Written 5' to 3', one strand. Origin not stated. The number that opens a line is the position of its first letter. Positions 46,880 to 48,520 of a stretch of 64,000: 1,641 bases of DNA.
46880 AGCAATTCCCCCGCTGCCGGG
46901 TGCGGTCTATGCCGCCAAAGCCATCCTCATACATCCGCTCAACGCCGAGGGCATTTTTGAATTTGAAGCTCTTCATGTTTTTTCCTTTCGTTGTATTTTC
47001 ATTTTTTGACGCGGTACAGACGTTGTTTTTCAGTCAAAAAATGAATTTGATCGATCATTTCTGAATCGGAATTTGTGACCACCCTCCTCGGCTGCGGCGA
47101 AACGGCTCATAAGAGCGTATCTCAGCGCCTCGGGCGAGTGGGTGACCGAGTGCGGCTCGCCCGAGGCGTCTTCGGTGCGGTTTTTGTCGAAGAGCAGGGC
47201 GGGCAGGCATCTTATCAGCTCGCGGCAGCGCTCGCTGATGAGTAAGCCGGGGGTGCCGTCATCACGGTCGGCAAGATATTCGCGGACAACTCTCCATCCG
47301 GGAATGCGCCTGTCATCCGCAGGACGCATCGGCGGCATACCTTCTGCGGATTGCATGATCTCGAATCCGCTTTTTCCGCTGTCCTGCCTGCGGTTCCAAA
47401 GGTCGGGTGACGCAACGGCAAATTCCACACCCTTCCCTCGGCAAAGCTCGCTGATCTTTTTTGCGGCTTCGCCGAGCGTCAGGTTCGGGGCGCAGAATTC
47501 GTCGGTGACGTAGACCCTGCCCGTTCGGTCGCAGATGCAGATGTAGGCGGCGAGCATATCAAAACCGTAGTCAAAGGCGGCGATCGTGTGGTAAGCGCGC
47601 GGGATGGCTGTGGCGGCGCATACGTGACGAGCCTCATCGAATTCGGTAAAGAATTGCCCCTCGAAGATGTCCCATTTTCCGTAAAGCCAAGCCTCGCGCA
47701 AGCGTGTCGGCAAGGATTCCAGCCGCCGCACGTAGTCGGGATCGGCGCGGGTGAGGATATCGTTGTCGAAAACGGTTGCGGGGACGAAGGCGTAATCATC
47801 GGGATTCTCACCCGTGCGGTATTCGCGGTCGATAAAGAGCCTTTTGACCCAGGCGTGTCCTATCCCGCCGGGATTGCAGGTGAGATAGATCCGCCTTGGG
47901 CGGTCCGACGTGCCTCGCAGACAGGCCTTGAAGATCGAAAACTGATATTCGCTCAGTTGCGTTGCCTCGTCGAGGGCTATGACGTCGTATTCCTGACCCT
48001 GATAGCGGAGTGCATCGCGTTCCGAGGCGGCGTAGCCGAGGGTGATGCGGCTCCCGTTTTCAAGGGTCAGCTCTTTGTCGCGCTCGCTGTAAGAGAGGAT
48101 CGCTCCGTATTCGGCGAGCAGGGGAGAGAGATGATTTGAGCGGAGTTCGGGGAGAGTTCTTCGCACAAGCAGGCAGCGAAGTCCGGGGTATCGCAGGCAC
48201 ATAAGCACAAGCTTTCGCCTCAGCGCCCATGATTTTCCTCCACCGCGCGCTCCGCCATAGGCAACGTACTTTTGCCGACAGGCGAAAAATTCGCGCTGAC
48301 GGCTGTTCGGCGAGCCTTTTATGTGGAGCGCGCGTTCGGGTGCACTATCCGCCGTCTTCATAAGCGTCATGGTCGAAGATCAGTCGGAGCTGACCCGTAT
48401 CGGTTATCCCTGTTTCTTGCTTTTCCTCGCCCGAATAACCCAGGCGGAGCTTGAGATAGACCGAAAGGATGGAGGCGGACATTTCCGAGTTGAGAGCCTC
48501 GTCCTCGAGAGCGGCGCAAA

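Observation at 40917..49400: Inverted copies of a four-hairpin repeat bracket the peptidase + phage-head block; stems vary while loops and linkers are conserved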

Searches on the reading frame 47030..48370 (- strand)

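Call 7: search_protein_families(library=pfam, proteins=[window:47030-48370:-])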
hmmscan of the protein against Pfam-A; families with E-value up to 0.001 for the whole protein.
window:47030-48370:- (446 aa): 2 families
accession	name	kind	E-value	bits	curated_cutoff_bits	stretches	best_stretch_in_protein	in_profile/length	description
PF03237.21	Terminase_6N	-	3e-12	47.1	22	1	38-246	2-213/215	Terminase large subunit, T4likevirus-type, N-terminal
PF04466.19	Terminase_3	-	2.1e-09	37.7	23.2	1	33-218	2-184/201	Phage terminase large subunit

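Call 97: search_protein_families(library=phrogs, proteins=[window:47030-48370:-], max_evalue=0.001)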
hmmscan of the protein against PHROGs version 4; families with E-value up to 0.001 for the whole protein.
window:47030-48370:- (446 aa): 7 families
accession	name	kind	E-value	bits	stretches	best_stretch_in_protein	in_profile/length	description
phrog_979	-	head and packaging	1.7e-46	160.2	1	16-235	149-408/642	terminase large subunit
phrog_2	-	head and packaging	1.5e-35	124.2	1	19-427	264-596/807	terminase large subunit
phrog_9526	-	head and packaging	7.5e-16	59.4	1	22-169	11-167/280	terminase large subunit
phrog_3717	-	head and packaging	7.5e-12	46.3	1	129-277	125-267/277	terminase large subunit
phrog_5653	-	head and packaging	5.2e-08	33.8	1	231-308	1-81/199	terminase large subunit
phrog_10250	-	head and packaging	4.7e-06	27.5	0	222-292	7-80/228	terminase large subunit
phrog_38319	-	unknown function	0.00038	20.9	0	172-264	164-256/271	-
